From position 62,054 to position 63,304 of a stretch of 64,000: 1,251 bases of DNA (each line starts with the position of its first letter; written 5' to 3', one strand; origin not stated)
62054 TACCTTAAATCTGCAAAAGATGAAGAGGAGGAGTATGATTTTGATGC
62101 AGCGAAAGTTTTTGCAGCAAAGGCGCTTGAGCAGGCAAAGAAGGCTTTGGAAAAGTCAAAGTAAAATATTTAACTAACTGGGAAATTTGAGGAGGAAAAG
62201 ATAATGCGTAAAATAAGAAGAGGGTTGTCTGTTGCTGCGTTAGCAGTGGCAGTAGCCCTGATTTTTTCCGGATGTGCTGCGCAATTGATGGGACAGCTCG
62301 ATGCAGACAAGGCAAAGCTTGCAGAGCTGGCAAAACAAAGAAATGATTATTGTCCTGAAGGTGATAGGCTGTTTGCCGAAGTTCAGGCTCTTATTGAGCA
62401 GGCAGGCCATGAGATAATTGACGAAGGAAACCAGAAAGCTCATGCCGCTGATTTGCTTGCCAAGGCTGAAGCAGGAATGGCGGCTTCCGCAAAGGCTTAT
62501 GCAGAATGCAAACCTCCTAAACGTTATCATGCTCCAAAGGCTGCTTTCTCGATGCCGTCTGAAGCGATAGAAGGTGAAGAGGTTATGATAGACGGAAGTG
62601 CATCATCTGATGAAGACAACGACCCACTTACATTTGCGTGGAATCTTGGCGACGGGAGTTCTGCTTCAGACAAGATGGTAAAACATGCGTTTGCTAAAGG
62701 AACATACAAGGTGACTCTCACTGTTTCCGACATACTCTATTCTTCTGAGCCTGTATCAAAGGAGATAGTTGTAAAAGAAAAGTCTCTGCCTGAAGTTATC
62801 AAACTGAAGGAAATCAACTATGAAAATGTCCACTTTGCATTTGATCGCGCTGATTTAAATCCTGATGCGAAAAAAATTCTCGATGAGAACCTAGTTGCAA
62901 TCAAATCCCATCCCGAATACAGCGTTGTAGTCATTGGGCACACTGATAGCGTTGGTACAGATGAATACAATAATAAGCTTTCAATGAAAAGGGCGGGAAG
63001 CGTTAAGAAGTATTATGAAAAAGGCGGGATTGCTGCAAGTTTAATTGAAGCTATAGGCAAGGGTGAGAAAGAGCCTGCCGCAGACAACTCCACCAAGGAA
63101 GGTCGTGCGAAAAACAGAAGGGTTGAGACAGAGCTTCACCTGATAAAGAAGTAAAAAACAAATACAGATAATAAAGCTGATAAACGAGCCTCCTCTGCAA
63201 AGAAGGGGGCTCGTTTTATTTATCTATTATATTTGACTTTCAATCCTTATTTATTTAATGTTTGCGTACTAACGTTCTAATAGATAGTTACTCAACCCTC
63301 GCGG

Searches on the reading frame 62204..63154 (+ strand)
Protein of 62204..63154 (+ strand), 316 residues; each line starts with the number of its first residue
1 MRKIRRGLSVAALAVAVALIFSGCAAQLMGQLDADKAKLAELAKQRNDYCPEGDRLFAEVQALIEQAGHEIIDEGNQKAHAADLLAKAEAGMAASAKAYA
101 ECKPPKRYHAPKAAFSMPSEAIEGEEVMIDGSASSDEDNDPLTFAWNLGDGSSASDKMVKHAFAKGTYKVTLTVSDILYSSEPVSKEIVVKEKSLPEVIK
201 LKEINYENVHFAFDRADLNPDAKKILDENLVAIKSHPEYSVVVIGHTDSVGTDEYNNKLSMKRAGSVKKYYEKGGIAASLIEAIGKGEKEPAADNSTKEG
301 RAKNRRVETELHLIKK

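Call 32: find_encoding_contigs(protein=window:62204-63154:+, flank=10000, max_places=3)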
Protein window:62204-63154:+ (316 aa): 1 contig read that carries it; 1 place shown.
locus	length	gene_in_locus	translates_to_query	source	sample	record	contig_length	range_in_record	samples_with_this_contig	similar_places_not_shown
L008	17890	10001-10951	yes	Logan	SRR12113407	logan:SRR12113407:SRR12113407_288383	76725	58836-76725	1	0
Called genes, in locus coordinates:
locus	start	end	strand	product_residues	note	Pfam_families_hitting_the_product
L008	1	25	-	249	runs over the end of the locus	PF01746:tRNA_m1G_MT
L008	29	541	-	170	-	PF01782:RimM, PF05239:PRC, PF24986:PRC_RimM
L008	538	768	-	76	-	PF13083:KH_KhpA-B, PF07650:KH_2, PF00013:KH_1 (weak)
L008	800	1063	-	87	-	PF00886:Ribosomal_S16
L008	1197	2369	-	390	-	-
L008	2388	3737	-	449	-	PF01656:CbiA (faint), PF02881:SRP54_N, PF00448:SRP54, PF02978:SRP_SPB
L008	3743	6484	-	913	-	PF21305:type_II_gspD_N0, PF03958:Secretin_N, PF00263:Secretin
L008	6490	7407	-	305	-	PF11356:T2SSC, PF13180:PDZ_2 (weak), PF17820:PDZ_6 (weak)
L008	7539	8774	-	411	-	PF07719:TPR_2 (faint), PF13174:TPR_6 (faint), PF13428:TPR_14 (faint), PF13432:TPR_16 (faint), PF14559:TPR_19 (faint), PF13181:TPR_8 (faint), PF00515:TPR_1 (faint)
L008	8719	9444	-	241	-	-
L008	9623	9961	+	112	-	PF14346:DUF4398 (weak)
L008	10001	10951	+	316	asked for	PF18911:PKD_4, PF00801:PKD, PF00691:OmpA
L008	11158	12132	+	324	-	PF13623:SurA_N_2 (weak), PF13624:SurA_N_3, PF13145:Rotamase_2, PF13616:Rotamase_3, PF00639:Rotamase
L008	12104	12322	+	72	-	-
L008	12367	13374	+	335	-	PF01078:Mg_chelatase (weak), PF05496:RuvB_N (faint), PF07724:AAA_2 (weak), PF00004:AAA, PF07726:AAA_3, PF07728:AAA_5, PF00158:Sigma54_activat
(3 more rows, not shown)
